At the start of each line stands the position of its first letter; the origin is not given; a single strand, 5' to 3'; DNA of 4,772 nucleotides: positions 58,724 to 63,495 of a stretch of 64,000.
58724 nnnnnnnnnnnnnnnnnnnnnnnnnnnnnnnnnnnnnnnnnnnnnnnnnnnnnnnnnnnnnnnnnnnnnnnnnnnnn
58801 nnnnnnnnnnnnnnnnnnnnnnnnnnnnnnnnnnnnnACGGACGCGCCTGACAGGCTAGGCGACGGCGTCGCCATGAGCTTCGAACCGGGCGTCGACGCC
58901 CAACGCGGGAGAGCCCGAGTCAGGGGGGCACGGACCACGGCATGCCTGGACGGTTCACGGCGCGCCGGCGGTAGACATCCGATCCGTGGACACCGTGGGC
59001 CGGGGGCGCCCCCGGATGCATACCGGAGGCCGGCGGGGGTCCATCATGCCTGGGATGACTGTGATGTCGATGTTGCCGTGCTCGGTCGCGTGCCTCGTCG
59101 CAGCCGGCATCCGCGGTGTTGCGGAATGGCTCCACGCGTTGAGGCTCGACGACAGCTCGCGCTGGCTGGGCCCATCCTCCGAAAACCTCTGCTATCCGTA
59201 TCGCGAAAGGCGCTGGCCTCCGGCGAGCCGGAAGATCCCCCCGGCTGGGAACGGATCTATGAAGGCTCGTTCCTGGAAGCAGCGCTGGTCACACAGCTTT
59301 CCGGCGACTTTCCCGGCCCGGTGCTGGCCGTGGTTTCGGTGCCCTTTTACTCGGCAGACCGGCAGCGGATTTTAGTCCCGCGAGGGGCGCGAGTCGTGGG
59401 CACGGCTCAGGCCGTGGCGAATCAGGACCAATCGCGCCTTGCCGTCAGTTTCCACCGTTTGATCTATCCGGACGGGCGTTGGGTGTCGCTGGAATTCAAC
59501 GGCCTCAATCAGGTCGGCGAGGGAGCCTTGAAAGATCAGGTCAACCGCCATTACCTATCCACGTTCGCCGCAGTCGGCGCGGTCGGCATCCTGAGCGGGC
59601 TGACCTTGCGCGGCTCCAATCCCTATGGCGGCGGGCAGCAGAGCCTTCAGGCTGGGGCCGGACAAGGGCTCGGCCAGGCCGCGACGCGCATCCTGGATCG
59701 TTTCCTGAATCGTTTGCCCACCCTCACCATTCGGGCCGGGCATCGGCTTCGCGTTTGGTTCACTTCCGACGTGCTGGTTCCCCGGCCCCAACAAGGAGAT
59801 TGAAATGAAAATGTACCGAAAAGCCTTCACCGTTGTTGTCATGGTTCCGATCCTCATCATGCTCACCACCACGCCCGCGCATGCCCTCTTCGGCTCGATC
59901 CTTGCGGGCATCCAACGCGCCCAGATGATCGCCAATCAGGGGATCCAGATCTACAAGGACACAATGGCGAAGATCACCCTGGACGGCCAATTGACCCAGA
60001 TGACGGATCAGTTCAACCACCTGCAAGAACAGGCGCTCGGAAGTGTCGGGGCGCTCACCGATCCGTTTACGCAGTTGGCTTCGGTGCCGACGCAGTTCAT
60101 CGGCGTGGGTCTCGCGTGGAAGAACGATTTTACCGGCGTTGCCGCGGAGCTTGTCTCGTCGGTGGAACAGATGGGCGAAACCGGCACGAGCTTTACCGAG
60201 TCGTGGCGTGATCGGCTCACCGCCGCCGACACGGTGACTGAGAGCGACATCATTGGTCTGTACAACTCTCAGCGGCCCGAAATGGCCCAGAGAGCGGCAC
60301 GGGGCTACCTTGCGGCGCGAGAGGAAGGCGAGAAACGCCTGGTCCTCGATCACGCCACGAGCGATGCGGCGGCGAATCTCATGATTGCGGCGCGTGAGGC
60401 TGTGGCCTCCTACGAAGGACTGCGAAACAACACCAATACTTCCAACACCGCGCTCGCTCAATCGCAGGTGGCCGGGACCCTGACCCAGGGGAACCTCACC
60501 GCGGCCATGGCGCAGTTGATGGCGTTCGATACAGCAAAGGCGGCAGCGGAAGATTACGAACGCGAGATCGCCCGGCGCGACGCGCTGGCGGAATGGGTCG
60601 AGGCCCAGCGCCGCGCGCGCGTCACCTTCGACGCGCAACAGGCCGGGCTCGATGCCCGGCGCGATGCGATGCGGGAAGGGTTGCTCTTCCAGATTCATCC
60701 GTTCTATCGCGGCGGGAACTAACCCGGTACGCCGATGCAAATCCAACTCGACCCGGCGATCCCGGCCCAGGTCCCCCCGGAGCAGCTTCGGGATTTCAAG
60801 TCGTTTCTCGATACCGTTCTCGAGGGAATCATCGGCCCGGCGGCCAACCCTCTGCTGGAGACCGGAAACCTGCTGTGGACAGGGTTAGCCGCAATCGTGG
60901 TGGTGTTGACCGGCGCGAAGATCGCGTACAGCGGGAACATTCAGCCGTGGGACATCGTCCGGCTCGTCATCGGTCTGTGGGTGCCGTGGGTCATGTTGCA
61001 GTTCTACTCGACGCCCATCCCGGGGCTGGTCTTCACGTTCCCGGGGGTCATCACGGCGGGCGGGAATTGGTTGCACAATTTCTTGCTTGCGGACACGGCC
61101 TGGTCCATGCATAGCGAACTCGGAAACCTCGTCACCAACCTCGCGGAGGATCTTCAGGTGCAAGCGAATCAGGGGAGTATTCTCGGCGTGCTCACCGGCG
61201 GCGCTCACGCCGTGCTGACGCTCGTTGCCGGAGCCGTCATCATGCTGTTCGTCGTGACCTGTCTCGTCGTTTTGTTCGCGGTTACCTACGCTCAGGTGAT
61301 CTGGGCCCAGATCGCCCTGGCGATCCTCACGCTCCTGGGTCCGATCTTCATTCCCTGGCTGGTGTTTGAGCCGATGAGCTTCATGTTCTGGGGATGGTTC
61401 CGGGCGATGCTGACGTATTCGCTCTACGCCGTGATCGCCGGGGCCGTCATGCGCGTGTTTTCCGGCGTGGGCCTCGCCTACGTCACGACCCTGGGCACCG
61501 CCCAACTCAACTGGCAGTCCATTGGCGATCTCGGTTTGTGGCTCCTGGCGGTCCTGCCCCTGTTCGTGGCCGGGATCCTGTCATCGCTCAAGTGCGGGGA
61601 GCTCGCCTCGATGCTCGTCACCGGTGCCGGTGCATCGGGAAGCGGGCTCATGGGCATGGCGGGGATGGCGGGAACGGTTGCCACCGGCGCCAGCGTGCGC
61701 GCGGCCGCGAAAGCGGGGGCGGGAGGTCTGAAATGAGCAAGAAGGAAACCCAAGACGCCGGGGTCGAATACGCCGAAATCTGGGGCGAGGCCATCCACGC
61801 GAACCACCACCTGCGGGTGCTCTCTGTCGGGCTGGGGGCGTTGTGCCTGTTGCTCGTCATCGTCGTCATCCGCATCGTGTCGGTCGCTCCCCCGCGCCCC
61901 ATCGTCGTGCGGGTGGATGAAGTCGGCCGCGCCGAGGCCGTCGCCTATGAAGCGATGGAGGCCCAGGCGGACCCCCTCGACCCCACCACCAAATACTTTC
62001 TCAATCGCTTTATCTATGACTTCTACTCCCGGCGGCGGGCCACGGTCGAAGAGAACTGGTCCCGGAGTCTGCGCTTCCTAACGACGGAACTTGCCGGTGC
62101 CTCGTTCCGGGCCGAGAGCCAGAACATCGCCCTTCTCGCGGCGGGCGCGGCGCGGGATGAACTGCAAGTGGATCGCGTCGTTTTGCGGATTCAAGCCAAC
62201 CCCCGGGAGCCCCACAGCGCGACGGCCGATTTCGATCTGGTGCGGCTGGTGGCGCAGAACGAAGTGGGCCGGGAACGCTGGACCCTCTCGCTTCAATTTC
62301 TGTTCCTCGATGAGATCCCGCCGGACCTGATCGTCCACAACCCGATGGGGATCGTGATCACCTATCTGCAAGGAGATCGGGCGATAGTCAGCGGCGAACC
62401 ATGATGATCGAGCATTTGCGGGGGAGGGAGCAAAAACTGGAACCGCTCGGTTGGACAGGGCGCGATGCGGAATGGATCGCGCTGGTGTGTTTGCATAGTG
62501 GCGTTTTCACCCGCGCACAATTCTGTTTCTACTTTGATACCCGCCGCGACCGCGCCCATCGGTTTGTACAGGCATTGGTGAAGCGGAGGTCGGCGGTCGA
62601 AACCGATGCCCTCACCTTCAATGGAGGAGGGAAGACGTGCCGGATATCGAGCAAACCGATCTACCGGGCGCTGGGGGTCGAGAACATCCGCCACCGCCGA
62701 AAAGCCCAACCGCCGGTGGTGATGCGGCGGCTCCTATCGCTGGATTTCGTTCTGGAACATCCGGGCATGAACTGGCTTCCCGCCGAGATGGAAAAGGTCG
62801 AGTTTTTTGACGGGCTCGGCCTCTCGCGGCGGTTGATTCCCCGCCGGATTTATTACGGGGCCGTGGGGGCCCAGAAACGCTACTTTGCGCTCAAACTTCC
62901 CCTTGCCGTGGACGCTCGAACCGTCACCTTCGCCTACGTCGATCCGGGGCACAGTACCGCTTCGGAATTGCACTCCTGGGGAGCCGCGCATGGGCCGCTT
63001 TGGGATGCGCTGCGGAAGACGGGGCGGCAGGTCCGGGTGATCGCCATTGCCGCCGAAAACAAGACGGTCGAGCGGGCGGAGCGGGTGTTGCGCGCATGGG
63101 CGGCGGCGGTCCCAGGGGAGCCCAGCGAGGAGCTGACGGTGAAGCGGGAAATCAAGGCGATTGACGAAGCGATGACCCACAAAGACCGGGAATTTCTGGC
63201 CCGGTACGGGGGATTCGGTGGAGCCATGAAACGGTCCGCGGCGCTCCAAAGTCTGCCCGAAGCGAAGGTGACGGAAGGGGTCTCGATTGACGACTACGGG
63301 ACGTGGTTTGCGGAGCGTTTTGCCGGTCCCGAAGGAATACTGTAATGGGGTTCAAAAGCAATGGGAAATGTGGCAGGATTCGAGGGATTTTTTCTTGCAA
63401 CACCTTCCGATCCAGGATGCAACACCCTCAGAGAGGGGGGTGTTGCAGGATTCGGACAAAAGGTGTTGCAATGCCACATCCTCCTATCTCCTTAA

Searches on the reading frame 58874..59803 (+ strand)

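Call 14: search_protein_families(library=pfam, proteins=[window:58874-59803:+], max_evalue=0.001)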
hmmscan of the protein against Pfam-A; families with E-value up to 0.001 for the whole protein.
window:58874-59803:+ (309 aa): 1 family
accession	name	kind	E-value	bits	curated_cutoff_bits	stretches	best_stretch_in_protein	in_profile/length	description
PF03743.19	TrbI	-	3.7e-38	131.7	35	1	128-300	2-186/188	Bacterial conjugation TrbI-like protein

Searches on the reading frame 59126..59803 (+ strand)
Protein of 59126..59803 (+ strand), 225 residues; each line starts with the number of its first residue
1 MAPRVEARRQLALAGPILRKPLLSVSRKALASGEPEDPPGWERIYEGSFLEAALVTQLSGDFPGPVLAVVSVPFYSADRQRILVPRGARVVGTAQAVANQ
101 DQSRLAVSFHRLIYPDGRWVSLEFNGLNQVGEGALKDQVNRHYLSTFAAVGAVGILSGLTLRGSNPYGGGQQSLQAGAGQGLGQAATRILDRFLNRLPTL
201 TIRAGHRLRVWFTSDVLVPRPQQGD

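Call 40: find_encoding_contigs(protein=window:59126-59803:+, flank=10000, max_places=8)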
Protein window:59126-59803:+ (225 aa): 2 contigs read that carry it; 2 places shown.
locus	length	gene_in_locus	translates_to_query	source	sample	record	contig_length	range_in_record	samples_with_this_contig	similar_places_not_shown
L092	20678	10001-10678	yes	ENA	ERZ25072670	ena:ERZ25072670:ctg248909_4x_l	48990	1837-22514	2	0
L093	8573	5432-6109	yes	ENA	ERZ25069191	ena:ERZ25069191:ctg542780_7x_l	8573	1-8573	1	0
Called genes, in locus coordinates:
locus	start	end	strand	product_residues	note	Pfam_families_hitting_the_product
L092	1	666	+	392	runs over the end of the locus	PF13356:Arm-DNA-bind_3, PF22022:Phage_int_M, PF00589:Phage_integrase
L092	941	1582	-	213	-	-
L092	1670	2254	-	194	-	-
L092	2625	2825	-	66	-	-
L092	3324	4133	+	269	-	PF00884:Sulfatase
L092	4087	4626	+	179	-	PF00884:Sulfatase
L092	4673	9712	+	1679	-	PF16347:SGSH_C, PF10989:DUF2808 (faint), PF13753:SWM_repeat, PF16656:Pur_ac_phosph_N (faint), PF19078:Big_12, PF13753:SWM_repeat, PF00041:fn3, PF00041:fn3, +2 more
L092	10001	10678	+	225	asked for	PF03743:TrbI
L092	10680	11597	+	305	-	-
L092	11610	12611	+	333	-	PF04610:TrbL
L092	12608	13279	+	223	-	PF04335:VirB8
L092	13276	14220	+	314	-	-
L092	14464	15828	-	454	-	-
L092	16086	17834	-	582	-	PF01609:DDE_Tnp_1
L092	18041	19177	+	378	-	PF00872:Transposase_mut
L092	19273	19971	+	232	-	PF13442:Cytochrome_CBB3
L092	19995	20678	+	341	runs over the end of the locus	PF13701:DDE_Tnp_1_4, PF01609:DDE_Tnp_1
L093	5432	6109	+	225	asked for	PF03743:TrbI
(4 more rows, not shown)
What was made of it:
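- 49793..64000 (.): Interior of the island, left part. 213-aa and Sel1-repeat genes (50067-51380, -). Tyrosine-recombinase N-terminal fragment (51621-51971, -). Frameshifted sulfatase plus giant Ig/fn3/cadherin surface protein (52333-58837, +). Type IV secretion remnant: TrbI/VirB10 at 59126-59803, TrbL/VirB6 at 60735-61736, VirB8 ending at 62404. The continuation in L092 holds a 454-aa gene, two IS elements and then a cytochrome c5 block (call 40).
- Tried and rejected: The TrbI look-up worked (call 40).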

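Call 57: search_protein_families(library=pfam, proteins=[L092:10680-11597:+, L092:13276-14220:+, L092:14464-15828:-, L092:16086-17834:-, L092:18041-19177:+], max_evalue=0.01)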
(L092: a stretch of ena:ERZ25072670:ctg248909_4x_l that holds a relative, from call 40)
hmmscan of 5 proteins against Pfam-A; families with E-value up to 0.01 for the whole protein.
L092:10680-11597:+ (305 aa): 0 families

L092:13276-14220:+ (314 aa): 0 families

L092:14464-15828:- (454 aa): 0 families

L092:16086-17834:- (582 aa): 1 family
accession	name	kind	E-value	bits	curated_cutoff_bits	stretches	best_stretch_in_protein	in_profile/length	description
PF01609.27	DDE_Tnp_1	-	2e-12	47.7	23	1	215-507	13-200/200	Transposase DDE domain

L092:18041-19177:+ (378 aa): 3 families
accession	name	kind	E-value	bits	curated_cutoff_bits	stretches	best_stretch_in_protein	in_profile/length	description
PF00872.24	Transposase_mut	-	7.3e-122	407.3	21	1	2-351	27-377/379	Transposase, Mutator family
PF10551.15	MULE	-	8.2e-05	23.4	27.6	1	138-234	2-99/99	MULE transposase domain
PF19551.4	DUF6074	-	0.00016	22.3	27.2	0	243-296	13-65/83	Family of unknown function (DUF6074)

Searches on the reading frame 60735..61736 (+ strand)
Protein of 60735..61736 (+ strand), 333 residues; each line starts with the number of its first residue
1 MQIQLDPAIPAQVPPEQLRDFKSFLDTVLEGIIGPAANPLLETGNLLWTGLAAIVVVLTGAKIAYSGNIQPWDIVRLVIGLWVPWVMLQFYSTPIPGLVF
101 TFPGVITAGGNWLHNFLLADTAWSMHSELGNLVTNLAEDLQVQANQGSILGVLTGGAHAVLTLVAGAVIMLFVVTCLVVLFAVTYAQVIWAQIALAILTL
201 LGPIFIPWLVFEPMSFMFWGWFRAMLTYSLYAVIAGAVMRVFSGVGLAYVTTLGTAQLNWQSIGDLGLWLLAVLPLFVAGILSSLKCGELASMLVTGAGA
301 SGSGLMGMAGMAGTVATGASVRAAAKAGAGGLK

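Call 14: search_protein_families(library=pfam, proteins=[window:60735-61736:+], max_evalue=0.001)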
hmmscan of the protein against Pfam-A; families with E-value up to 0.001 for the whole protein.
window:60735-61736:+ (333 aa): 1 family
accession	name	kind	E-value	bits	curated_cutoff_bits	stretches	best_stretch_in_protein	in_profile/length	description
PF04610.19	TrbL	-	5.4e-15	56.2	25.9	1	53-273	2-208/215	TrbL/VirB6 plasmid conjugal transfer protein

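Call 38: find_encoding_contigs(protein=window:60735-61736:+, flank=10000, max_places=6)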
Protein window:60735-61736:+ (333 aa): no gene with exactly this product is on record in the collection.

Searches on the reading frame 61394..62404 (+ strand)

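Call 14: search_protein_families(library=pfam, proteins=[window:61394-62404:+], max_evalue=0.001)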
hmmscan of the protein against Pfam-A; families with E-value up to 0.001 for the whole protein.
window:61394-62404:+ (336 aa): 1 family
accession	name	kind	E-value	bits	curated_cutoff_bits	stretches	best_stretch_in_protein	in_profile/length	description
PF04335.19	VirB8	-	5.3e-14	53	23.2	1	125-328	5-211/213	VirB8 protein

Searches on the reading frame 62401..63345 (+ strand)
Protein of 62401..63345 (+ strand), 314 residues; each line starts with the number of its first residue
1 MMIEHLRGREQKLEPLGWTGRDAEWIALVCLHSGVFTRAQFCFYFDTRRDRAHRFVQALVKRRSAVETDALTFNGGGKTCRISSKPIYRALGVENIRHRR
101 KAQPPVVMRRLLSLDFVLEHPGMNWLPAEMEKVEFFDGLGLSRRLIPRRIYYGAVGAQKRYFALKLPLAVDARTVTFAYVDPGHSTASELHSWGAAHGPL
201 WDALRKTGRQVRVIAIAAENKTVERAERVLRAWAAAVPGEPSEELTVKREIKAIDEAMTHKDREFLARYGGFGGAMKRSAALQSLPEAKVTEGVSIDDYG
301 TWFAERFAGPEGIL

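Call 14: search_protein_families(library=pfam, proteins=[window:62401-63345:+], max_evalue=0.001)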
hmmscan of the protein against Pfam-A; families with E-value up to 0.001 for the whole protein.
window:62401-63345:+ (314 aa): 0 families

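Call 37: find_encoding_contigs(protein=window:62401-63345:+, flank=10000, max_places=6)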
Protein window:62401-63345:+ (314 aa): no gene with exactly this product is on record in the collection.
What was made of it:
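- Tried and rejected: Two look-ups failed (calls 37, 38).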
